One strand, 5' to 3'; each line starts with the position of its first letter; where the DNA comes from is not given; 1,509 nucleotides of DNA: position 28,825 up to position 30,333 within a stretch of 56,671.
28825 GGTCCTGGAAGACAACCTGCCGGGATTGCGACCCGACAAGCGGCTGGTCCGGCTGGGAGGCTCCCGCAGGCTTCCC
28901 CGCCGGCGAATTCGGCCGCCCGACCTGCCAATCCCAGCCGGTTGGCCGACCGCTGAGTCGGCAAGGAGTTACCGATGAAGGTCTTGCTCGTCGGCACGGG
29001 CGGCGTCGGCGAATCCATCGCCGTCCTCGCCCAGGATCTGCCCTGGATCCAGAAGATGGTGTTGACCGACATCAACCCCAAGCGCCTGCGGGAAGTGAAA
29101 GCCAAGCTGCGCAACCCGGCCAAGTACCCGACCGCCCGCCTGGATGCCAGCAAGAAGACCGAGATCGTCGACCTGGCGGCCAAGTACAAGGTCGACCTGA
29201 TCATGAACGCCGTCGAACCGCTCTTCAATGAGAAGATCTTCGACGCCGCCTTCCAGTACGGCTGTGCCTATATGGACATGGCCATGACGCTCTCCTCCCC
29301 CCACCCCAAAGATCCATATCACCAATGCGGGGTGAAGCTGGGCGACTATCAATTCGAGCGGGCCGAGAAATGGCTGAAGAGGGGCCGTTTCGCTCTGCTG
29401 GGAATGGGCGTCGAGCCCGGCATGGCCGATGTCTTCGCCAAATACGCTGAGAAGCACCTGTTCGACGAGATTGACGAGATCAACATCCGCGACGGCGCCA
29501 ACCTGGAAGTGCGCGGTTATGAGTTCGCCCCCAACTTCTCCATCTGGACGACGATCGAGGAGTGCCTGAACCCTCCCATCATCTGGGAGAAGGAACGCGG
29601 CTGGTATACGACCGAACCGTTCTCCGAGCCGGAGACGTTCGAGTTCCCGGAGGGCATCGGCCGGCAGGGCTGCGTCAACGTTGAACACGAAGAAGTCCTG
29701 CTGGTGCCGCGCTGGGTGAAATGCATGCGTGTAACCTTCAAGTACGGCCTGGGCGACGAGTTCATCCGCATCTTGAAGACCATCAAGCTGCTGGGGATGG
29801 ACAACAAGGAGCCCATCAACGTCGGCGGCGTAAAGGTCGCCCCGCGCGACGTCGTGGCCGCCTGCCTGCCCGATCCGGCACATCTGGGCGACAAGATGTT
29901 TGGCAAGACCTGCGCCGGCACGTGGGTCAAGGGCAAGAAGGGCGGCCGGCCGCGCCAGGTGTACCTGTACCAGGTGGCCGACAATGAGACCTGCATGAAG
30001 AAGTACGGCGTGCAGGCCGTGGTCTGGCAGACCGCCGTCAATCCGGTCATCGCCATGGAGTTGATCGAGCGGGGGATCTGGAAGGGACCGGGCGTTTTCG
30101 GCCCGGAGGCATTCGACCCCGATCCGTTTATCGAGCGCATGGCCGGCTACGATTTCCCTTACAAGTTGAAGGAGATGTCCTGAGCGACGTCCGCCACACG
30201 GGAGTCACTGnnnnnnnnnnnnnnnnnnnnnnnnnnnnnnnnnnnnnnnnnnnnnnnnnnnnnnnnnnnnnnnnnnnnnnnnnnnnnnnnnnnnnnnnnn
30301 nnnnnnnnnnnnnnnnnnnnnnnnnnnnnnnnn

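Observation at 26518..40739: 14-kb island with four distinct class-III aminotransferases plus AOR: candidate anaerobic (poly)amine / omega-amino-acid catabolic system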

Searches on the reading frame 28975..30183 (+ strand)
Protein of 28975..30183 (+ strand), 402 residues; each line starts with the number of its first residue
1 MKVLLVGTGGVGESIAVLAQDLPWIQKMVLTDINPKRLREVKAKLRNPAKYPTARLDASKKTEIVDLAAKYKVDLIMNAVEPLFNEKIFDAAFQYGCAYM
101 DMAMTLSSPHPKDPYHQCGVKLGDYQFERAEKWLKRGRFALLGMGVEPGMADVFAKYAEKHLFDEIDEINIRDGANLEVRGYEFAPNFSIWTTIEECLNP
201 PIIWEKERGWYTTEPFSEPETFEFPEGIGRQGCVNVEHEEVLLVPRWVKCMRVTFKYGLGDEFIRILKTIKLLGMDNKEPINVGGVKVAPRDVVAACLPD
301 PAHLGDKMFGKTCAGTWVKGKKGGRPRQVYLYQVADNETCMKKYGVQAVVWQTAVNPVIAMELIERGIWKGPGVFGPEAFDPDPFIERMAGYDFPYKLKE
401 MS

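Call 3: search_protein_families(library=pfam, proteins=[window:28975-30183:+])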
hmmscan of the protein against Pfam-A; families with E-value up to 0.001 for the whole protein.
window:28975-30183:+ (402 aa): 2 families
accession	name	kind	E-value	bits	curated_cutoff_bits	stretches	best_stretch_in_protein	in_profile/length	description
PF16653.10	Sacchrp_dh_C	-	1.6e-24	87.9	31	1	145-391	1-262/265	Saccharopine dehydrogenase C-terminal domain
PF03435.24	Sacchrp_dh_NADP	-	5.4e-11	43.4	25.1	1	3-140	1-128/129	Saccharopine dehydrogenase NADP binding domain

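Call 4: search_protein_families(library=ncbifam, proteins=[window:28975-30183:+])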
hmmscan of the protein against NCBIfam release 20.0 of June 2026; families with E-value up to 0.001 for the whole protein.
window:28975-30183:+ (402 aa): 1 family
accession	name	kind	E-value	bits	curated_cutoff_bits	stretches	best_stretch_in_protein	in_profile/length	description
NF043000.1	carsnrspmd_synth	equivalog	5.4e-60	203.7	800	1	1-401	1-403/405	carboxynorspermidine synthase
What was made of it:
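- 28975..30183 (+): CASDH-family dehydrogenase of predicted NAD+ type (the 'saccharopine-DH-fold' gene). It is proposed to be the polyamine C-N cleaving enzyme. The NCBIfam CANSDH equivalog scores 204 bits against a cutoff of 800 (call 4).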

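Call 8: search_solved_structures(query=window:28975-30183:+, max_evalue=0.00001)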
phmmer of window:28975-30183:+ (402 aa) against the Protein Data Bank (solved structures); distinct sequences matched with E-value up to 0.00001: 4.
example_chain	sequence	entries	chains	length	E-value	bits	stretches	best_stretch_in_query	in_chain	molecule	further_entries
4ina_A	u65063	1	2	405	8.5e-60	206.1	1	2-401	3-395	saccharopine dehydrogenase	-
4rl6_A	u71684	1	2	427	1.1e-59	205.7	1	2-398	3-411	Saccharopine dehydrogenase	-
8deb_A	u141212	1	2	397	2.5e-48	168.4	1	2-396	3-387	Carboxyspermidine dehydrogenase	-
8h4z_A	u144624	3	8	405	1.4e-35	126.4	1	3-399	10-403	Saccharopine dehydrogenase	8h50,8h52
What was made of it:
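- Closest known: Saccharopine dehydrogenase. Different: No PDB saccharopine reductase or dehydrogenase reaches E<=1e-5 (call 8).
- Its only PDB relatives are CASDHs (call 8).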

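Call 11: find_homologous_proteins(query=window:28975-30183:+, max_evalue=1e-20)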
Query window:28975-30183:+ (402 aa): 8000 proteins with E <= 1e-20 among 8000 candidates; the best 120 are listed.
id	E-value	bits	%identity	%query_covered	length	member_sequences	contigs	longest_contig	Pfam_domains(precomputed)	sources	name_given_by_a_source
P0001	2.4e-279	944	100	100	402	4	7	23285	PF16653.11,PF03435.25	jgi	-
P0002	1.2e-258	876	92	100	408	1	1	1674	PF16653.11,PF03435.25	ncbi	-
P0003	4.1e-246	835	86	100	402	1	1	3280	PF16653.11,PF03435.25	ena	-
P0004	1.4e-243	826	85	100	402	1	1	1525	PF16653.11,PF03435.25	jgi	jgi:saccharopine dehydrogenase-like NADP-dependent oxidoreductase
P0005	5.7e-242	821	85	100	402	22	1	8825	PF16653.11,PF03435.25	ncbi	-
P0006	9.6e-242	820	85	100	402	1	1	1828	PF16653.11,PF03435.25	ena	-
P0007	3.4e-241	819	85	100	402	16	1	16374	PF16653.11,PF03435.25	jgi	-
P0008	4.6e-241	818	84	100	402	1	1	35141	PF16653.11,PF03435.25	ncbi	-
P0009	5.4e-241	818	85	100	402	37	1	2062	PF16653.11,PF03435.25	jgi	jgi:saccharopine dehydrogenase (NAD+, L-lysine forming)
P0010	2.1e-240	816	84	100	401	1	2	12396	PF16653.11,PF03435.25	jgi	jgi:saccharopine dehydrogenase-like NADP-dependent oxidoreductase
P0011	2.8e-240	816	85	100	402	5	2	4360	PF16653.11,PF03435.25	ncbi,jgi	jgi:saccharopine dehydrogenase (NAD+, L-lysine-forming)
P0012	2.8e-240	816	84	100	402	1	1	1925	PF16653.11,PF03435.25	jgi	jgi:saccharopine dehydrogenase-like NADP-dependent oxidoreductase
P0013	4.7e-240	815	85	100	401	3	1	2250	PF16653.11,PF03435.25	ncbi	-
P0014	1.2e-239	814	85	100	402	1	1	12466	PF16653.11,PF03435.25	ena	-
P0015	1.2e-239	813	83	100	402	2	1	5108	PF16653.11,PF03435.25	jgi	jgi:saccharopine dehydrogenase-like NADP-dependent oxidoreductase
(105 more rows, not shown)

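Call 12: find_related_loci(query=window:28975-30183:+, collection=genome_contigs, flank=10000)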
Query window:28975-30183:+ (402 aa) in genome_contigs; peptide patterns used: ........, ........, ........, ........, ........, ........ (x = any residue, [..] = any of these).
150 stretches matched a pattern; 119 encode a relative of the query (tblastn E <= 1e-3); the best 80 are kept; 80 distinct loci.
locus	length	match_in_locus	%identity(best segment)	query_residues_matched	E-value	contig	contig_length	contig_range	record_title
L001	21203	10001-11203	86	1-401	0e+0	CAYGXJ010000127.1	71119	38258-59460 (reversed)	MAG TPA_asm: uncultured Anaerolineales bacterium isolate ERP119294_co2_526 genome assembly, contig: k141_878519, whole g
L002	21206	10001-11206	84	1-402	0e+0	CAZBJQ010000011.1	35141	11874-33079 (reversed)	MAG TPA_asm: uncultured Anaerolineaceae bacterium isolate binchicken_co376_247 genome assembly, contig: NODE_966_length_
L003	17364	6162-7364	84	1-401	0e+0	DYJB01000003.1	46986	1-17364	MAG TPA_asm: Candidatus Aquidulcis sp. isolate FI88_3_69_8 Afr_mines_FI88_319_length_46986_cov_2_831966, whole genome sh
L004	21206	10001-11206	80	1-402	0e+0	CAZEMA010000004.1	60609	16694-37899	MAG TPA_asm: uncultured Anaerolineaceae bacterium isolate binchicken_co103_424 genome assembly, contig: NODE_335_length_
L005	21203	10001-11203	81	1-401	0e+0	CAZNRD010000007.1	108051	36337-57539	MAG TPA_asm: uncultured Anaerolineaceae bacterium isolate binchicken_co209_24 genome assembly, contig: NODE_78_length_10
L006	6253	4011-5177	81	13-401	0e+0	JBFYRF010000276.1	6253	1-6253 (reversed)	MAG: Anaerolineales bacterium isolate PPR_0206 k121_1659036, whole genome shotgun sequence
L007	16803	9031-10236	77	1-402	0e+0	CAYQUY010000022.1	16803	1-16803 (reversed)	MAG TPA_asm: uncultured Anaerolineaceae bacterium isolate SRP098346_co1_319 genome assembly, contig: NODE_3568_length_16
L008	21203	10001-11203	76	1-401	0e+0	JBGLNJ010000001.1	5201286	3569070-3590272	MAG: Anaerolineae bacterium isolate PPR_0270 scaffold_52704, whole genome shotgun sequence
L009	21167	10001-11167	77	13-401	0e+0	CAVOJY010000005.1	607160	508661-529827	MAG: uncultured Chloroflexia bacterium isolate MFD00032.bin.2.2 genome assembly, contig: contig_48579, whole genome shot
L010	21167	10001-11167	76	13-401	0e+0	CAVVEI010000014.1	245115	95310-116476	MAG: uncultured Actinomycetes bacterium isolate MFD04716.bin.2.57 genome assembly, contig: contig_6218, whole genome sho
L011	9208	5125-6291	75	13-401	0e+0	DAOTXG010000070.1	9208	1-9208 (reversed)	MAG TPA_asm: Anaerolineales bacterium isolate H20_231 k125_2912912, whole genome shotgun sequence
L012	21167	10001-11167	76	13-401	0e+0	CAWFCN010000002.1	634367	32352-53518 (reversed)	MAG: uncultured Actinomycetes bacterium isolate MFD04716.bin.1.353 genome assembly, contig: contig_11764, whole genome s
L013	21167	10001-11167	75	13-401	0e+0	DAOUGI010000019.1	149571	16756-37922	MAG TPA_asm: Anaerolineae bacterium isolate R44_137 k83_1850675, whole genome shotgun sequence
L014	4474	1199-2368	76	13-402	0e+0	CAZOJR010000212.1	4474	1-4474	MAG TPA_asm: uncultured Gaiellales bacterium isolate SRP192927_co3_744 genome assembly, contig: NODE_59315_length_4474_c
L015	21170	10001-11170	75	13-402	0e+0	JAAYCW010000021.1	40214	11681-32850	MAG: Actinomycetota bacterium isolate AS06rmzACSIP_50 23133_AS06, whole genome shotgun sequence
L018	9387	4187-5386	68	1-400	0e+0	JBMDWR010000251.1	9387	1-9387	MAG: Actinomycetota bacterium isolate ContSoil0_1 ContSoil0_contig251, whole genome shotgun sequence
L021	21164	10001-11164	71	13-400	0e+0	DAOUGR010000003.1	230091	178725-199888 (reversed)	MAG TPA_asm: Anaerolineaceae bacterium isolate R77_208 k123_30753, whole genome shotgun sequence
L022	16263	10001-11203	68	1-401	0e+0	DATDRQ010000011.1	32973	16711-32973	MAG TPA_asm: Anaerolineales bacterium isolate SMAG_U7981 k141_3435606, whole genome shotgun sequence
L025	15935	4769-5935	69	13-401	0e+0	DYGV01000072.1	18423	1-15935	MAG TPA_asm: Anaerolinea thermophila isolate BE2012_54_8 Afr_mines_BE2012_1448_length_18423_cov_2_907339, whole genome s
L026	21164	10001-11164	68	13-400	1e-180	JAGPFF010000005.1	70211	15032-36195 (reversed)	MAG: Anaerolineaceae bacterium isolate Gw_SlDig_bin_154 Gw_SlDig_452_length_70211_cov_6.321614, whole genome shotgun seq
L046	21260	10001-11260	58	1-400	3e-151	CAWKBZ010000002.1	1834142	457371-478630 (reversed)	MAG: uncultured Actinomycetota bacterium isolate MFD03066.bin.2.36 genome assembly, contig: contig_2968, whole genome sh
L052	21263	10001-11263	55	1-401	6e-150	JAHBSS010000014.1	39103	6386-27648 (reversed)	MAG: Cryobacterium sp. isolate ACE_ACT6 ACT6_14, whole genome shotgun sequence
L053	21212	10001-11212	58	1-390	7e-150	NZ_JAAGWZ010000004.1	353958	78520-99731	Galbitalea soli strain NBRC 108727 Scaffold4, whole genome shotgun sequence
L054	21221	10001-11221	55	1-401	7e-150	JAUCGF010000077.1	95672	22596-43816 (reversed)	Desulfococcaceae bacterium HSG9 NODE_7_length_95672, whole genome shotgun sequence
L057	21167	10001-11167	69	13-401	0e+0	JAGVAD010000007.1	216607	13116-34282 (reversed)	MAG: Anaerolineales bacterium isolate DeMMO6_43 c_000000042639, whole genome shotgun sequence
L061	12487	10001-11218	54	1-401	2e-147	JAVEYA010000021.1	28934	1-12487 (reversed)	MAG: Clostridia bacterium isolate BF4_187 NODE_4697_length_28934_cov_4.995036_Biofilm4, whole genome shotgun sequence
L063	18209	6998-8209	55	1-400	8e-147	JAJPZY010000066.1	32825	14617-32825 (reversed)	MAG: Clostridiales bacterium isolate BH.4_7 NODE_187_length_32825_cov_19.892707, whole genome shotgun sequence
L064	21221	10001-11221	54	1-401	2e-146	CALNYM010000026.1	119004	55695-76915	MAG: uncultured Desulfobacterales bacterium isolate HOU_bin.0076 genome assembly, contig: contig_34299, whole genome sho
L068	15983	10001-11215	55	1-400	1e-144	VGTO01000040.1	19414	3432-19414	MAG: Bacillota bacterium isolate K_DeepCast_150m_m2_056 K_DeepCast_150m_m2_056_Ga0194126_10005155, whole genome shotgun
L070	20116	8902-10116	55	1-400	3e-144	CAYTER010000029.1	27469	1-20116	MAG TPA_asm: uncultured Syntrophomonadaceae bacterium isolate binchicken_co168_36 genome assembly, contig: NODE_3025_len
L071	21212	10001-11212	57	1-390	4e-144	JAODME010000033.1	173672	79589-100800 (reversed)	MAG: Microbacteriaceae bacterium isolate RYN_83 scaffold_2818807, whole genome shotgun sequence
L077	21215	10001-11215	53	1-400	1e-141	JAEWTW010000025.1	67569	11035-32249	MAG: Bacillota bacterium isolate OH_SDB_160 k127_34707, whole genome shotgun sequence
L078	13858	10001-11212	53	1-400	1e-141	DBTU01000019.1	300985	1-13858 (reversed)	MAG TPA_asm: Lachnoclostridium sp. UBA1308 UBA1308_contig_4619, whole genome shotgun sequence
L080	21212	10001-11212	56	1-390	2e-141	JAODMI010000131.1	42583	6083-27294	MAG: Homoserinimonas sp. isolate RYN_87 scaffold_312759, whole genome shotgun sequence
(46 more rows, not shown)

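Call 17: search_protein_families(library=ncbifam, proteins=[L004:5766-6878:+, L004:6875-7732:+, L004:7733-8650:+, L004:8722-9816:+, L001:8343-9929:+, L005:11308-12945:+, L004:15852-16505:+, L004:17683-19134:+, L004:19165-20616:+, L021:12826-14211:+], max_evalue=1e-10)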
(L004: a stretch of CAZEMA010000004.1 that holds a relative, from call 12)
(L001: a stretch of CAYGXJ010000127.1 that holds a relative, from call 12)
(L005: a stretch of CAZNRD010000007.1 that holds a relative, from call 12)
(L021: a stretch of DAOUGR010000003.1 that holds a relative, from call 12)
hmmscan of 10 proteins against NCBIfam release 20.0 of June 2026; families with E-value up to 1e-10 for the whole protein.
L004:5766-6878:+ (370 aa): 164 families (the best 25 are shown)
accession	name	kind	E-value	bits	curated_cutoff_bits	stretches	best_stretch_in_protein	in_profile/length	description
NF006987.0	PRK09452.1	equivalog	1.9e-122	408.6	482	1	3-353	14-365/378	spermidine/putrescine ABC transporter ATP-binding protein PotA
TIGR01187.1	potA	subfamily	6.4e-115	383.7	355.6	1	37-353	1-318/325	polyamine ABC transporter ATP-binding protein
NF043075.1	MMSYN1_0197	equivalog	2e-109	365.7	550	1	7-323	3-310/341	spermidine/putrescine ABC transporter ATP-binding protein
TIGR03265.1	PhnT2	equivalog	6.8e-105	351.1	457.7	1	6-350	4-342/353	putative 2-aminoethylphosphonate ABC transporter ATP-binding protein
NF008621.0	PRK11607.1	equivalog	1.6e-97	326.7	613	1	6-353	19-368/377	putrescine ABC transporter ATP-binding subunit PotG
NF008513.0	PRK11432.1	equivalog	3.5e-95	318.9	496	1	3-324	3-316/351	ferric ABC transporter ATP-binding protein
NF008653.0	PRK11650.1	subfamily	3.1e-94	316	432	1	6-333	3-325/357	sn-glycerol-3-phosphate ABC transporter ATP-binding protein UgpC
TIGR03258.1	PhnT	equivalog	2.6e-87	293.2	499.15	1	7-350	9-347/359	2-aminoethylphosphonate ABC transport system ATP-binding subunit PhnT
NF040933.2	ABC_arch_GlcV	equivalog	1.9e-84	283.6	450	1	7-331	3-333/357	glucose ABC transporter ATP-binding protein GlcV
NF008233.0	PRK11000.1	equivalog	2.7e-84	283.1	568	1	6-338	3-335/369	maltose/maltodextrin ABC transporter ATP-binding protein MalK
TIGR00968.1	3a0106s01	subfamily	4e-83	278.6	342.75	1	8-242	2-236/237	sulfate ABC transporter ATP-binding protein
NF040840.2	tungstate_WtpC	equivalog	4.8e-82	276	440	1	8-314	3-304/347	tungstate ABC transporter ATP-binding protein WtpC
NF008105.0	PRK10851.1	equivalog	2.3e-73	247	502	1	6-317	2-308/362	sulfate/thiosulfate ABC transporter ATP-binding protein CysA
TIGR01186.1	proV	subfamily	1.2e-66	225.4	326.6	1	20-241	7-234/363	betaine/proline/choline family ABC transporter ATP-binding protein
NF040729.1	ABC_ATP_SaoA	equivalog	6.8e-60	202.5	360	1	13-212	8-208/248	ABC transporter ATP-binding protein SaoA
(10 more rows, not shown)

L004:6875-7732:+ (285 aa): 8 families
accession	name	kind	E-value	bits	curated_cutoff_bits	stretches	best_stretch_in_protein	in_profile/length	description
NF007044.0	PRK09497.1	equivalog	6.6e-77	258.8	348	1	16-279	11-273/285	spermidine/putrescine ABC transporter permease PotB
NF007963.0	PRK10683.1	equivalog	7.5e-63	212.8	489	1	26-277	42-305/317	putrescine ABC transporter permease PotH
NF043074.1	MMSYN1_0196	equivalog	9.6e-32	110.4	350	1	16-281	13-262/277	spermidine/putrescine ABC transporter permease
NF011624.0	PRK15050.1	equivalog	3.6e-19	69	247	1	5-284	16-289/297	2-aminoethylphosphonate ABC transporter permease subunit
TIGR03262.1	PhnU2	equivalog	5.7e-19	68.2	593.25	1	17-282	7-258/546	putative 2-aminoethylphosphonate ABC transporter permease subunit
TIGR01581.1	Mo_ABC_porter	hypoth_equivalog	3.1e-13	49.7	210.3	1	69-240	22-187/225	ABC transporter permease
TIGR02141.1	modB_ABC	equivalog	6.1e-13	48.9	182.6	1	75-272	5-197/208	molybdate ABC transporter permease subunit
TIGR03226.1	PhnU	equivalog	6.8e-13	48.7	283.45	1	6-283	35-306/311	2-aminoethylphosphonate ABC transporter permease subunit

L004:7733-8650:+ (305 aa): 17 families
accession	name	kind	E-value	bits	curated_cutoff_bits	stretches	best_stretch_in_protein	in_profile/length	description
NF007047.0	PRK09500.1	equivalog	1.4e-72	244.4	326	1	34-292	9-254/257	spermidine/putrescine ABC transporter permease PotC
NF007889.0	PRK10592.1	equivalog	3.1e-55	187.7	476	1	39-290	19-264/281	putrescine ABC transporter permease PotI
NF043073.1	MMSYN1_0195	equivalog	3e-50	171.3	1250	1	39-286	13-244/1021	spermidine/putrescine ABC transporter permease/substrate-binding protein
TIGR02141.1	modB_ABC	equivalog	2.2e-28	99.3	182.6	1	88-292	3-208/208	molybdate ABC transporter permease subunit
TIGR00969.1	3a0106s02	subfamily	6.3e-27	94.7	240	1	40-292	28-272/272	sulfate ABC transporter permease subunit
NF006939.0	PRK09421.1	equivalog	1.4e-26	93.3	262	1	82-292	9-223/230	molybdate ABC transporter permease subunit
TIGR03262.1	PhnU2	equivalog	4.3e-25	88.4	593.25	1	36-292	11-259/546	putative 2-aminoethylphosphonate ABC transporter permease subunit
TIGR03255.1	PhnV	equivalog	1e-24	87.6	358.7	1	19-286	2-262/270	2-aminoethylphosphonate ABC transport system, membrane component PhnV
TIGR01581.1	Mo_ABC_porter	hypoth_equivalog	1.5e-24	86.8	210.3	1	73-283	11-223/225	ABC transporter permease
NF008208.0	PRK10971.1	equivalog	7.9e-24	84.6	415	1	32-292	10-269/277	sulfate/thiosulfate ABC transporter permease CysT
TIGR02139.1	permease_CysT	equivalog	3e-23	82.7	246.1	1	41-292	12-261/265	sulfate ABC transporter permease subunit CysT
NF011624.0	PRK15050.1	equivalog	2e-22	79.7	247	1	39-295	35-291/297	2-aminoethylphosphonate ABC transporter permease subunit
NF040839.1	tungstate_WtpB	equivalog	2.7e-21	76.3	340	1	32-292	6-250/251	tungstate ABC transporter permease WtpB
TIGR03226.1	PhnU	equivalog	6.6e-18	65.2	283.45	1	43-294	51-308/311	2-aminoethylphosphonate ABC transporter permease subunit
NF007044.0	PRK09497.1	equivalog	2.9e-17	63.1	348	1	39-253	19-237/285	spermidine/putrescine ABC transporter permease PotB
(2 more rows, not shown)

L004:8722-9816:+ (364 aa): 4 families
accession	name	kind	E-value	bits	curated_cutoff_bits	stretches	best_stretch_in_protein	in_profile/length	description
NF007048.0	PRK09501.1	equivalog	1e-65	222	582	1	39-363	26-347/348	spermidine/putrescine ABC transporter substrate-binding protein PotD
NF007962.0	PRK10682.1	equivalog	5.9e-55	186.8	636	1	41-362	31-368/370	spermidine/putrescine ABC transporter substrate-binding protein PotF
NF043073.1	MMSYN1_0195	equivalog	8.8e-17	60.6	1250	1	45-121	603-677/1021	spermidine/putrescine ABC transporter permease/substrate-binding protein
NF041888.1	ABC_SBP_YdcS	equivalog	2.5e-13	49.6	725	1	42-301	34-311/379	putative ABC transporter substrate-binding protein YdcS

L001:8343-9929:+ (528 aa): 11 families
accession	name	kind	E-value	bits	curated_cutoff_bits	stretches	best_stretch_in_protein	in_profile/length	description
TIGR00909.1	2A0306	subfamily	5.1e-39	134.4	556.8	2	49-273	31-248/429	amino acid transporter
TIGR00911.1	2A0308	subfamily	1.9e-20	72.8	701.8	1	8-269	31-288/505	L-type amino acid transporter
NF053761.1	BrChAATpBcaP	equivalog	2e-19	70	690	1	13-268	12-265/460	branched-chain amino acid transporter BcaP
NF053662.1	Glu_GABA_anti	equivalog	2.3e-17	63.1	640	1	57-273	30-240/468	glutamate/gamma-aminobutyrate antiporter GadC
TIGR00905.1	2A0302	subfamily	4.2e-17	62.1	409.05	1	23-269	7-247/473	basic amino acid/polyamine antiporter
TIGR00908.1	2A0305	equivalog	5.8e-17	61.7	381.75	0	351-504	270-428/442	ethanolamine permease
NF040513.1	antiport_TyrP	equivalog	8.7e-17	60.9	630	1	57-265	34-240/465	tyrosine-tyramine antiporter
TIGR03813.2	Gln_GABA_anti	equivalog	1.5e-15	57.2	650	1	60-270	36-245/479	glutamine/gamma-aminobutyrate antiporter GadC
TIGR03810.1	arg_ornith_anti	equivalog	3.4e-13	49.1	591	1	36-268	15-242/468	arginine-ornithine antiporter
TIGR04298.1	his_histam_anti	equivalog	3.2e-12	46.4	750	1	78-268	54-235/429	histidine-histamine antiporter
NF007929.0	PRK10644.1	equivalog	3.4e-12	45.8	574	1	62-270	47-241/445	arginine/agmatine antiporter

L005:11308-12945:+ (545 aa): 0 families

L004:15852-16505:+ (217 aa): 10 families
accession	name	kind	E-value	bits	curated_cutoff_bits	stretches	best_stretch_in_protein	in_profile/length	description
NF047995.1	corrinoid_MtgC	exception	3.4e-70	235.9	310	1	3-214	2-214/215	glycine betaine-specific corrinoid protein MtgC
TIGR02370.1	pyl_corrinoid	subfamily_domain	5.7e-65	218.4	215.3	1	9-203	2-195/197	methyltransferase cognate corrinoid protein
NF041607.1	dimeth_corrin_MtbC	equivalog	3e-61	206.5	350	1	10-212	2-202/203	dimethylamine corrinoid protein MtbC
NF047996.1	corrin_MtgC_2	exception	9.7e-54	182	370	1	4-213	3-210/212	glycine betaine-specific corrinoid protein MtgC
TIGR02082.1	metH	equivalog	1.4e-42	145.5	1010.85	1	4-203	645-842/1182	methionine synthase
NF040669.1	MtaC2_Meth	equivalog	1e-38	133.2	450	1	3-203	40-236/267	methanol--corrinoid protein MtaC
NF040655.1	MtaC_Meth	equivalog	2.9e-34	118.3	420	1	3-211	33-236/253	methanol--corrinoid protein MtaC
NF007024.0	PRK09490.1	equivalog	1.1e-33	116.2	1497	1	10-191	666-848/1234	methionine synthase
NF002612.0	PRK02261.1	equivalog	3.2e-13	49.4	110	1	94-183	5-93/148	methylaspartate mutase subunit S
NF052513.1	TransRegCarH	equivalog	7e-12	45.2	400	1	4-200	82-265/274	HTH-type transcriptional repressor CarH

L004:17683-19134:+ (483 aa): 1 family
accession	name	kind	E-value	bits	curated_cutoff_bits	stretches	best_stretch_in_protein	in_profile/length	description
TIGR02369.2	trimeth_pyl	equivalog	1.4e-96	323.8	525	1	16-479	2-469/469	[trimethylamine--corrinoid protein] Co-methyltransferase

L004:19165-20616:+ (483 aa): 1 family
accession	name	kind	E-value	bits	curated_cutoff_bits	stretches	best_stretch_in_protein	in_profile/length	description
TIGR02369.2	trimeth_pyl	equivalog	1.5e-97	327.1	525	1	17-479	3-469/469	[trimethylamine--corrinoid protein] Co-methyltransferase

L021:12826-14211:+ (461 aa): 11 families
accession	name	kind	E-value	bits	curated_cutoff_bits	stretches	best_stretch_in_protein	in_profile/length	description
NF047625.1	AcylSulfactDhSauS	equivalog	5.2e-164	546.4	600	1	3-461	4-464/464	acylating sulfoacetaldehyde dehydrogenase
NF010378.0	PRK13805.1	equivalog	4.6e-129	431.7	951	1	3-438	14-450/872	bifunctional acetaldehyde-CoA/alcohol dehydrogenase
TIGR02518.1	EutH_ACDH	equivalog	1.8e-111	373.4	620.1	1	8-441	13-445/488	acetaldehyde dehydrogenase (acetylating)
NF011927.0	PRK15398.1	subfamily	3.3e-77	260.1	403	1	5-419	38-443/465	aldehyde dehydrogenase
NF001221.0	PRK00197.1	equivalog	9.1e-17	60.9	289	1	83-264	98-280/418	glutamate-5-semialdehyde dehydrogenase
NF050084.1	pip_6_carb_DH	equivalog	1.8e-13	50.3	730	1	6-356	22-387/475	L-piperidine-6-carboxylate dehydrogenase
TIGR00407.1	proA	equivalog_domain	1.8e-13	50.1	317.45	1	92-265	94-268/398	glutamate-5-semialdehyde dehydrogenase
NF040648.1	lactal_redase_Meth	equivalog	4.9e-13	48.9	650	1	8-393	38-424/463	lactaldehyde dehydrogenase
NF002852.0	PRK03137.1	subfamily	1.6e-12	47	648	1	96-385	166-464/514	L-glutamate gamma-semialdehyde dehydrogenase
NF052305.1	DioxValDhHalo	equivalog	2e-12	46.8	750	1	95-370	135-418/483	2,5-dioxovalerate dehydrogenase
NF006992.0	PRK09457.1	subfamily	9.1e-12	44.4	514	1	11-385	42-424/487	succinylglutamate-semialdehyde dehydrogenase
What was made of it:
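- PotA passes the polyamine-ABC model TIGR01187 with 384 bits against a cutoff of 356 (call 17). The SSS and APC transporters of many loci are typical amino-acid carriers (calls 4, 17). In L021 and L026 a SauS-like acylating aldehyde dehydrogenase follows AT4 (call 17).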
